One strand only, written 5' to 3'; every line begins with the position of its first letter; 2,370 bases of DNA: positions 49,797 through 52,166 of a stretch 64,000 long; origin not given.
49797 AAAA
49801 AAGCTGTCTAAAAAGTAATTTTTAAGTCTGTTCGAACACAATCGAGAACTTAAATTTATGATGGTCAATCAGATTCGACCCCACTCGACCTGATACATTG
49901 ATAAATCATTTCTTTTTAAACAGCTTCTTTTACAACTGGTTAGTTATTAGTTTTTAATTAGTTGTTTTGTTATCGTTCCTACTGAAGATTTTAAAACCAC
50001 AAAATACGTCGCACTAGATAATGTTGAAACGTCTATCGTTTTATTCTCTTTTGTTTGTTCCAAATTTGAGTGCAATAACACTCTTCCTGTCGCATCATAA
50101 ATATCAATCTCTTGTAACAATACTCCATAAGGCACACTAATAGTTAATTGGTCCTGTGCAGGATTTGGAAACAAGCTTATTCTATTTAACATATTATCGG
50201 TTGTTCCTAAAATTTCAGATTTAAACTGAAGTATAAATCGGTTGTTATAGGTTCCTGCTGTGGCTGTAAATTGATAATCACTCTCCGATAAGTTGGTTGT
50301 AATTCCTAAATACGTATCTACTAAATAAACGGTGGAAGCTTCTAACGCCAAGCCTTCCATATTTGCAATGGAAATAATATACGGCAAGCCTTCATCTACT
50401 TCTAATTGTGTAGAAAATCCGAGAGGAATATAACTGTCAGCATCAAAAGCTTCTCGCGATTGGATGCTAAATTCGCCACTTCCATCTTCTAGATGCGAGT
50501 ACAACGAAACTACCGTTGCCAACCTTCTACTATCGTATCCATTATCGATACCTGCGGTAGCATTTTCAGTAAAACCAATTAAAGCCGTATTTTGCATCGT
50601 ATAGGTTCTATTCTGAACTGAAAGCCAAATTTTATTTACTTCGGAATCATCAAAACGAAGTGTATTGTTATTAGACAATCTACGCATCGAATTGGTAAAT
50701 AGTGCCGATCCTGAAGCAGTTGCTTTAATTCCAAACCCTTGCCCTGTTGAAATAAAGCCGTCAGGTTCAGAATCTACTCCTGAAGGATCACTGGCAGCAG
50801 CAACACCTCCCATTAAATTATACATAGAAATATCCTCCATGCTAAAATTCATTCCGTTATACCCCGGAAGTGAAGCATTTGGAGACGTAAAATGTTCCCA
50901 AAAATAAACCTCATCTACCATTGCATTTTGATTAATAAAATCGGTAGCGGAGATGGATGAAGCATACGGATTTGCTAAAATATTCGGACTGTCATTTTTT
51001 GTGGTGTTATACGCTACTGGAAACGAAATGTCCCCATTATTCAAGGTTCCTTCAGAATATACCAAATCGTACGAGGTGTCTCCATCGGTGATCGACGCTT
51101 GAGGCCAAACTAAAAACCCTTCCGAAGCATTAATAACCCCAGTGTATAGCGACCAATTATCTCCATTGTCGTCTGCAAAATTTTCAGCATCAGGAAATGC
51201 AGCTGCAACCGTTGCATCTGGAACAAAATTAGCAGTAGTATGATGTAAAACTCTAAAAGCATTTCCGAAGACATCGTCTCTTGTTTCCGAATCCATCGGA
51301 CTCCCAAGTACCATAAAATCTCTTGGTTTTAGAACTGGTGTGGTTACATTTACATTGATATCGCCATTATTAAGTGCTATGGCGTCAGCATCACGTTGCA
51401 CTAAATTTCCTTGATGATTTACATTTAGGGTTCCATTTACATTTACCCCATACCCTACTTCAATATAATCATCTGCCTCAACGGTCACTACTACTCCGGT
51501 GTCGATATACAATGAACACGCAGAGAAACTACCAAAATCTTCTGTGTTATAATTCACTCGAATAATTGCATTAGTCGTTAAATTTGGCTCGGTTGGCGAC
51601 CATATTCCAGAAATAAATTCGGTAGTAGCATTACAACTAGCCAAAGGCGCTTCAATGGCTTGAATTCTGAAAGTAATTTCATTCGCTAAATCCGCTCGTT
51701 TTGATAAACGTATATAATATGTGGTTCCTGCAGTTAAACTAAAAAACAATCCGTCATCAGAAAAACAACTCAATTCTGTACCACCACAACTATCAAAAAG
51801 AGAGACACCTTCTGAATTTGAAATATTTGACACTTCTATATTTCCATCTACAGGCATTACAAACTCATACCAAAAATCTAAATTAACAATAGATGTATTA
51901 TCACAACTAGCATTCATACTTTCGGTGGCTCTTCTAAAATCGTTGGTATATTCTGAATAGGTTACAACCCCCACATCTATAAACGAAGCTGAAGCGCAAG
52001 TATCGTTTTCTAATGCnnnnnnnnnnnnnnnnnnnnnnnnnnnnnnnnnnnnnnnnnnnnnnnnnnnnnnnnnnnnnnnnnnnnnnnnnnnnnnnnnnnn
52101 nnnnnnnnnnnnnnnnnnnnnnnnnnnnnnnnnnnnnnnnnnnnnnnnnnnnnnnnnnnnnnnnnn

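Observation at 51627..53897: Near-identical in-frame 378-bp tandem repeats in a 1339-aa T9SS cargo protein: likely recombinational size/antigenic variation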

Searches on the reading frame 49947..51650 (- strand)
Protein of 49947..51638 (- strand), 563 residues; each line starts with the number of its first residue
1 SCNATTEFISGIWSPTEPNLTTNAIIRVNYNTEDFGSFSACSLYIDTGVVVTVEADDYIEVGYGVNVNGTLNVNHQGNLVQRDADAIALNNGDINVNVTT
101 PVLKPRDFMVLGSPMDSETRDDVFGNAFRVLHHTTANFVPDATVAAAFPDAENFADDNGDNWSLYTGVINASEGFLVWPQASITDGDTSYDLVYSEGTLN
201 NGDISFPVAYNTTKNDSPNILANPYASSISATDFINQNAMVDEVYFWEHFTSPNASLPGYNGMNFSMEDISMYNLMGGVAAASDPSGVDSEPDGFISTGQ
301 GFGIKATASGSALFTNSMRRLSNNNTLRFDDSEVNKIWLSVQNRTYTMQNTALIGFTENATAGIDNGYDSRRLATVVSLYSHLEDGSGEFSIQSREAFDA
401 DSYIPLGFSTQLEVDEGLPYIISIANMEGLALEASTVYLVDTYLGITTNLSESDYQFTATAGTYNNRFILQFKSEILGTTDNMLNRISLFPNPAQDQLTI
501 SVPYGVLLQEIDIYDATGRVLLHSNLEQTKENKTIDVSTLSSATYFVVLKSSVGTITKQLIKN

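Call 10: search_solved_structures(query=window:49947-51638:-, max_evalue=1, show_alignments=2)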
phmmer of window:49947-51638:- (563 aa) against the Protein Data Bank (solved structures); distinct sequences matched with E-value up to 1: 3.
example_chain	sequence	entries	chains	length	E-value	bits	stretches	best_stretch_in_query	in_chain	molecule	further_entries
8gl8_D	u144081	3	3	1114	2.5e-37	132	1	12-561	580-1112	RemZ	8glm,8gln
8gl6_D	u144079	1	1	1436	1.9e-32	115.9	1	18-552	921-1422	RemA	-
8glk_D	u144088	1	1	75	0.52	12.1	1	487-561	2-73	Endonuclease I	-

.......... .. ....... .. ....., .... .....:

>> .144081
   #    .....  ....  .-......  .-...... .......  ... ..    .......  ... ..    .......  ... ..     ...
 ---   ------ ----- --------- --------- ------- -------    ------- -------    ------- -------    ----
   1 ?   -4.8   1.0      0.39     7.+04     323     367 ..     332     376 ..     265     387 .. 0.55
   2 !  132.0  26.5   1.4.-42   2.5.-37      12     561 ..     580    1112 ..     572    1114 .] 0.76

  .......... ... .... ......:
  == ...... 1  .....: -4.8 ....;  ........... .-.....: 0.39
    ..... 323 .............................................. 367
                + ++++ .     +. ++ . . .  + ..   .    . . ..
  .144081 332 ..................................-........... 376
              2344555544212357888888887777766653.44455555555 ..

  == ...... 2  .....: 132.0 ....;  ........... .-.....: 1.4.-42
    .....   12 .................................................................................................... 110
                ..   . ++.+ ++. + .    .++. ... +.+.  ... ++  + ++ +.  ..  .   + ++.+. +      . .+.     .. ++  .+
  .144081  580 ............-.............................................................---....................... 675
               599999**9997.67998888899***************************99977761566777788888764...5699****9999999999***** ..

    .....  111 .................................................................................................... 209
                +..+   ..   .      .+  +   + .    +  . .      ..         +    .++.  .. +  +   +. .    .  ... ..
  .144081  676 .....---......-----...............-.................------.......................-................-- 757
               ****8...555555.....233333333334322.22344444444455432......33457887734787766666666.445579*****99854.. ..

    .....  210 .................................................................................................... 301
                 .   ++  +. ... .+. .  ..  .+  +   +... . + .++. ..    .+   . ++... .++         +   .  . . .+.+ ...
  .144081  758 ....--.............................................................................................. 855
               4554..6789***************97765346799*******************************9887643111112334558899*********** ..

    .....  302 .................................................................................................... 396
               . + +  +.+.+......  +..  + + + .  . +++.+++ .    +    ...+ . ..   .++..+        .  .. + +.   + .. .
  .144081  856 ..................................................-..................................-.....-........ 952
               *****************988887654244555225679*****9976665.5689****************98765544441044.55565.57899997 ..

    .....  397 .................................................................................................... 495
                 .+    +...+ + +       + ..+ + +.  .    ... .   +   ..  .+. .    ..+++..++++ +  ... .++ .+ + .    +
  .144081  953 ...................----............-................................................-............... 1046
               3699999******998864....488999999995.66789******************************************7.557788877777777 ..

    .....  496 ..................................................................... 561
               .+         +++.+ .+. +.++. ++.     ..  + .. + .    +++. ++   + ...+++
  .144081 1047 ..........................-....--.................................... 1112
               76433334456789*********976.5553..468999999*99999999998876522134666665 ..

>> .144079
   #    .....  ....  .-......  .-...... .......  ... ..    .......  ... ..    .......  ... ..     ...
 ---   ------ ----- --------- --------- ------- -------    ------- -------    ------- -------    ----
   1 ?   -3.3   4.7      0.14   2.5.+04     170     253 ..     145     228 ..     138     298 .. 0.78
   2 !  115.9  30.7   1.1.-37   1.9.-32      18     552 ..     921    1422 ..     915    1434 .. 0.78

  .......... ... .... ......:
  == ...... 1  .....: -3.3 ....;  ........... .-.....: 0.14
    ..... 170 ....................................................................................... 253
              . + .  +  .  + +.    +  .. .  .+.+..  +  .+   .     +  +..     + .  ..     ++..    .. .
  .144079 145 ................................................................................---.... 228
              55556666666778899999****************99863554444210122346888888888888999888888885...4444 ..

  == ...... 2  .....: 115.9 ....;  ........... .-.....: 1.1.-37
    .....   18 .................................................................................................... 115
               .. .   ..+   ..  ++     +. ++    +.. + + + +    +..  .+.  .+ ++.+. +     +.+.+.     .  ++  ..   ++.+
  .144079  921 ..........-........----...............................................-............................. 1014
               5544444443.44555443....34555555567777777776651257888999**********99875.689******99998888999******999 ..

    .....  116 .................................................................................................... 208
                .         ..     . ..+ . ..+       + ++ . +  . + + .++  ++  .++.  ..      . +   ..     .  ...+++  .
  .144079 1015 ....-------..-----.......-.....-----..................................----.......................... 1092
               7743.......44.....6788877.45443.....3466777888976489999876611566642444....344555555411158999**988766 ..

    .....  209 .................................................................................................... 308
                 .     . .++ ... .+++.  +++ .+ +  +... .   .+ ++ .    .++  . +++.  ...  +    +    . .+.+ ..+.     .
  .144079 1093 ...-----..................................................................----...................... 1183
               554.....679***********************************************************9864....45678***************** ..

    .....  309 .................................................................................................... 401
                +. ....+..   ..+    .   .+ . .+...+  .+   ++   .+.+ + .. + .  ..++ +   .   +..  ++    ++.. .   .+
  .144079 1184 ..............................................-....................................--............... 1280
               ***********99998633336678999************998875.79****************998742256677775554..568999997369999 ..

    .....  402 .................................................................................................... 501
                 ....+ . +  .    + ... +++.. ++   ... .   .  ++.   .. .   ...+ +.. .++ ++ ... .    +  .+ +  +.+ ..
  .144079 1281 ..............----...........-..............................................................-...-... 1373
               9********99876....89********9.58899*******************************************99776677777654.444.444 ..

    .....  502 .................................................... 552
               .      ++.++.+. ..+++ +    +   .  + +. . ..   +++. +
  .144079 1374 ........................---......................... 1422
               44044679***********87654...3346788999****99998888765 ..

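Call 47: predict_structure(alignment_id=A2)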
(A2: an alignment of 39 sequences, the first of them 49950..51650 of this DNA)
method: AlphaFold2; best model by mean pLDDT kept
length: 567 residues; sequences in the alignment: 39
mean_pLDDT: 88.7   pTM: 0.78
mean pLDDT of the five models: 88.7, 88.7, 88.5, 87.7, 86.4
residues with pLDDT >= 90: 357; 70-90: 170; 50-70: 28; < 50: 12
segments of 3 or more residues with pLDDT < 50: 330-335, 481-483
pLDDT, mean of each block of 10 residues (from residue 1): 83 95 96 97 97 96 95 96 92 93 88 92 91 93 89 87 89 95 89 93 94 94 97 95 95 71 55 91 90 87 95 95 79 58 92 93 87 92 89 92 91 87 94 89 93 95 92 84 56 85 81 90 90 80 92 86 88
secondary structure, 60 per line:
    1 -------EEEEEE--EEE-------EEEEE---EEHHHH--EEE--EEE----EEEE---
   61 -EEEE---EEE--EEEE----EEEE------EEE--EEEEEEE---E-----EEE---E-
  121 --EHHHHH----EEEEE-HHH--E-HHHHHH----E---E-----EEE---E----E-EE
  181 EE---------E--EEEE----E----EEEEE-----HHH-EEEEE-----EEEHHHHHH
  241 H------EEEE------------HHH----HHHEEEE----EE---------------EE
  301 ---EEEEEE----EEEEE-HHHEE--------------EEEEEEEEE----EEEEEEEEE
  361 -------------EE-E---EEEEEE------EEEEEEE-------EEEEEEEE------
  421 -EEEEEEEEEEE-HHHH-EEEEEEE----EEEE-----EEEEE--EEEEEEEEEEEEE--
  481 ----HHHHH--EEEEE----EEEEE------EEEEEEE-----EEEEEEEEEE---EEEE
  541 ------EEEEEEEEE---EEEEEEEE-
elements in order: E8-13 E16-18 E26-30 H36-39 E42-44 E47-49 E54-57 E62-65 E69-71 E74-77 E82-85 E92-94 E97-103 E113-115 H124-128 E133-137 H146-151 E166-168 E179-182 E195-198 E208-212 E222-226 E232-234 H235-241 E248-251 E274-277 E304-309 E314-318 E339-347 E352-360 E381-386 E393-399 E407-414 E422-432 H434-437 E439-445 E450-453 E459-463 E466-478 H485-489 E492-496 E501-505 E512-518 E524-533 E537-540 E547-555 E559-566

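Call 49: fold_search(model_id=the predicted structure, library=pdb)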
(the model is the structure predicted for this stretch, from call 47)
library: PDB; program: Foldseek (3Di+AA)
matches with E <= 10: 1371; with E <= 0.001: 6
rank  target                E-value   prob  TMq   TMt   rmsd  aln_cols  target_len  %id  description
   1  4g5a_A                3.1e-04  1.00  0.13  0.66   8.6        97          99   10  Crystal structure of a putative member of duf 3244 protein family (BT_1867) from Bacteroides thetaiotaomicron VPI-5482 (released 2012-09-19)
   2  8peq_B                3.9e-04  0.94  0.12  0.22  21.6       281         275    8  Complex of diubiquitin-derived artificial binding protein (Affilin) variant Af2 with its target oncofetal fibronectin  (released 2024-06-26)
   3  7ptp_A                3.9e-04  0.33  0.12  0.09  29.2       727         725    9  In-situ structure of pentameric S-layer protein (released 2021-12-15)
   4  5n47_D                4.8e-04  0.93  0.12  0.23  19.9       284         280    9  Structure of Anticalin N7E in complex with the three-domain fragment Fn7B8 of human oncofetal fibronectin (released 2018-02-14)
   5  8gl6_D                7.1e-04  1.00  0.12  0.80   2.0        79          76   13  The Type 9 Secretion System in vitro assembled, RemA-CTD substrate bound complex (released 2024-01-31)
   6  9x1i_A                7.5e-04  0.30  0.12  0.07  27.4       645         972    8  Structure of endo-beta-N-acetylglucosaminidase HS (released 2026-03-18)
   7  9flw_A                1.5e-03  0.21  0.10  0.11  46.9       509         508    8  CryoEM structure of the fragment-6 (3571-4078) in the grappling hook protein A (GhpA) in the bacterium Aureispira sp.  (released 2024-10-16)
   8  6tyb_C                1.6e-03  0.98  0.12  0.30  12.1       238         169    9  Isolation and Structure of an Antibody that Fully Neutralizes Isolate SIVmac239 Reveals Functional Similarity of SIV a (released 2019-10-02)
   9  3d33_A                1.8e-03  1.00  0.13  0.72   2.9        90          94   21  Crystal structure of a duf3244 family protein with an immunoglobulin-like beta-sandwich fold (bvu_0276) from bacteroid (released 2008-05-27)
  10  3jwn_I                2.0e-03  0.95  0.12  0.30  18.1       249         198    9  Complex of FimC, FimF, FimG and FimH (released 2010-06-16)
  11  8gl8_D                2.2e-03  1.00  0.11  0.73   3.2        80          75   20  The Type 9 Secretion System Extended Translocon - SprA-PorV-PPI-RemZ-SkpA-SprE complex (released 2024-01-31)
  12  5n47_F                2.4e-03  0.99  0.12  0.23  15.2       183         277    9  Structure of Anticalin N7E in complex with the three-domain fragment Fn7B8 of human oncofetal fibronectin (released 2018-02-14)
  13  9a3v_B                2.6e-03  0.96  0.11  0.31  14.7       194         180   10  Predicted model of tissue transglutaminase 2 (TG2) in complex with plasma fibronectin type III modules 14 and 15 (FNII (released 2024-02-02)
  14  8dpu_C                2.6e-03  0.54  0.10  0.19  20.6       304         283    8  The crystal structure of the IL-11 signalling complex (released 2023-11-29)
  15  7c7u_B                2.6e-03  0.23  0.13  0.13  22.9       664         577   10  Biofilm associated protein - BSP domain (released 2021-05-12)
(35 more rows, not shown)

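Call 69: search_protein_representatives(protein=window:50175-51638:-)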
Query: 488 residues. Proteins with E-value up to 0.001 (for the whole library): 4296; up to 1e-10: 3524; up to 1e-30: 697. The best 150 are listed.
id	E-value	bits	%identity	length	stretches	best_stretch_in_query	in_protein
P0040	5.8e-173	592.5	58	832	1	2-487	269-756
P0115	1.1e-171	588.2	59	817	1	2-487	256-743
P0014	1.6e-169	581.1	57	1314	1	2-484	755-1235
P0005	7.5e-167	572.3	54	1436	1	1-486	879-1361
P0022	6.0e-164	562.8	55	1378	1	2-485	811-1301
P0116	7.9e-160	549.2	58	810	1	4-488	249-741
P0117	1.1e-155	535.5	57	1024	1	5-479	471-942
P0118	5.8e-155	533.1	56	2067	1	4-481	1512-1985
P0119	2.5e-153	527.8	56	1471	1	2-484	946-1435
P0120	3.7e-153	527.2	55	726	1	3-481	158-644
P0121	1.4e-152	525.3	55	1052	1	2-487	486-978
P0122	1.1e-149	515.7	55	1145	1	5-487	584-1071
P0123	1.2e-149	515.6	54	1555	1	4-488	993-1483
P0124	5.7e-146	503.5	55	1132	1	2-483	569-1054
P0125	6.5e-146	503.3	54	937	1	2-485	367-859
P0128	5.4e-144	497.0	53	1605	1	10-478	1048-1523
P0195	3.2e-111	388.9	47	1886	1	2-487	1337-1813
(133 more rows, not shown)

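Call 70: search_protein_families(library=pfam, proteins=[P0118, P0123, P0128, P0117, P0121, P0122, P0125], max_evalue=0.00001)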
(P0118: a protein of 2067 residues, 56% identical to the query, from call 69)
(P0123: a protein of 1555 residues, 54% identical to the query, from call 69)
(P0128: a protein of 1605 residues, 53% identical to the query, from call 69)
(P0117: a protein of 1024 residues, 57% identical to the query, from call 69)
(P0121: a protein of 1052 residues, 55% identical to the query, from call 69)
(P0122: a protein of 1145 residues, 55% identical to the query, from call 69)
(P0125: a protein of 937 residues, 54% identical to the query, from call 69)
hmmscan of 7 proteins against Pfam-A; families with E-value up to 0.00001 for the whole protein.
P0118 (2067 aa): 2 families
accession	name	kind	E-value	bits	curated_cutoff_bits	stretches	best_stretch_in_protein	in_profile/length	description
PF02494.22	HYR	-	5.6e-48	161.6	21.7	3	548-630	1-81/81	HYR domain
PF18962.6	Por_Secre_tail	-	1.5e-10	41.7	27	1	1993-2064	1-73/75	Secretion system C-terminal sorting domain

P0123 (1555 aa): 3 families
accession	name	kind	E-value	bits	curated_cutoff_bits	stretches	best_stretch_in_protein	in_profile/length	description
PF02128.21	Peptidase_M36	-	4.5e-140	467.5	23.3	1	242-612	2-368/368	Fungalysin metallopeptidase (M36)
PF18962.6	Por_Secre_tail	-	5.7e-12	46.2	27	1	1484-1553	1-74/75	Secretion system C-terminal sorting domain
PF07504.19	FTP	-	2.6e-06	27.6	21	1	42-86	2-45/51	Fungalysin/Thermolysin Propeptide Motif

P0128 (1605 aa): 3 families
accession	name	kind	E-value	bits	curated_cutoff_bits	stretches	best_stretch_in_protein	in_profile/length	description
PF00082.27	Peptidase_S8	-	1.5e-25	90.5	21.8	1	180-436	49-288/288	Subtilase family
PF07675.18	Cleaved_Adhesin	-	2.2e-19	70.5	21.4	1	717-869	5-172/174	Cleaved Adhesin Domain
PF18962.6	Por_Secre_tail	-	7.8e-12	45.8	27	1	1534-1603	1-74/75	Secretion system C-terminal sorting domain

P0117 (1024 aa): 3 families
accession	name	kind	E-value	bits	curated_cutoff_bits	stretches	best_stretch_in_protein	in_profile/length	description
PF06977.17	SdiA-regulated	-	2.5e-29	102.7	21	1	172-372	26-241/249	SdiA-regulated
PF18962.6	Por_Secre_tail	-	4.1e-15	56.3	27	1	952-1022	1-74/75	Secretion system C-terminal sorting domain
PF13449.12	Phytase-like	-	2.4e-06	28.1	27.6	0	172-282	7-144/284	Esterase-like activity of phytase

P0121 (1052 aa): 3 families
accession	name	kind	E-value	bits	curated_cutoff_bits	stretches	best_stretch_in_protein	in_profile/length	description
PF06267.17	DUF1028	-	2.4e-22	80.1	26.2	1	65-250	1-162/193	Family of unknown function (DUF1028)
PF00629.30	MAM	-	1.2e-13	51.7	26.4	1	341-479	16-153/158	MAM domain, meprin/A5/mu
PF18962.6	Por_Secre_tail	-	3.3e-12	47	27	1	980-1050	1-74/75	Secretion system C-terminal sorting domain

P0122 (1145 aa): 2 families
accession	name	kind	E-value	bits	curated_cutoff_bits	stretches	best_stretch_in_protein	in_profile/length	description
PF02638.21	GHL10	-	2.9e-56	191.3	27.9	1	43-359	2-304/311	Glycosyl hydrolase-like 10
PF18962.6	Por_Secre_tail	-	8.9e-15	55.2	27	1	1073-1143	1-74/75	Secretion system C-terminal sorting domain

P0125 (937 aa): 2 families
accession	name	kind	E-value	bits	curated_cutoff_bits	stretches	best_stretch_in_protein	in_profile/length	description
PF03382.20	DUF285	-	9.4e-68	225.9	25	2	197-301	12-116/120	Mycoplasma protein of unknown function, DUF285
PF18962.6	Por_Secre_tail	-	4.6e-13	49.7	27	1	865-934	3-73/75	Secretion system C-terminal sorting domain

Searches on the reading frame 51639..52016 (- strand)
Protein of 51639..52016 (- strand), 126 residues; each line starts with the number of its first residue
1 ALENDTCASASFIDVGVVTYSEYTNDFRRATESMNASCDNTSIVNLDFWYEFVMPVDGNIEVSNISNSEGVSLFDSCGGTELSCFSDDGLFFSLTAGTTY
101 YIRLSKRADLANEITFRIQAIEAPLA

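Call 6: search_protein_families(library=pfam, proteins=[window:51639-52016:-], max_evalue=1)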
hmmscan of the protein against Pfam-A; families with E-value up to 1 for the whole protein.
window:51639-52016:- (126 aa): 1 family
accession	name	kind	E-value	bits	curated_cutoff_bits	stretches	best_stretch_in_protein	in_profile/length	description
PF23759.1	GBD_T9SS_assoc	-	1.3e-39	135.5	27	1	3-118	1-116/116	Galactose binding domain-like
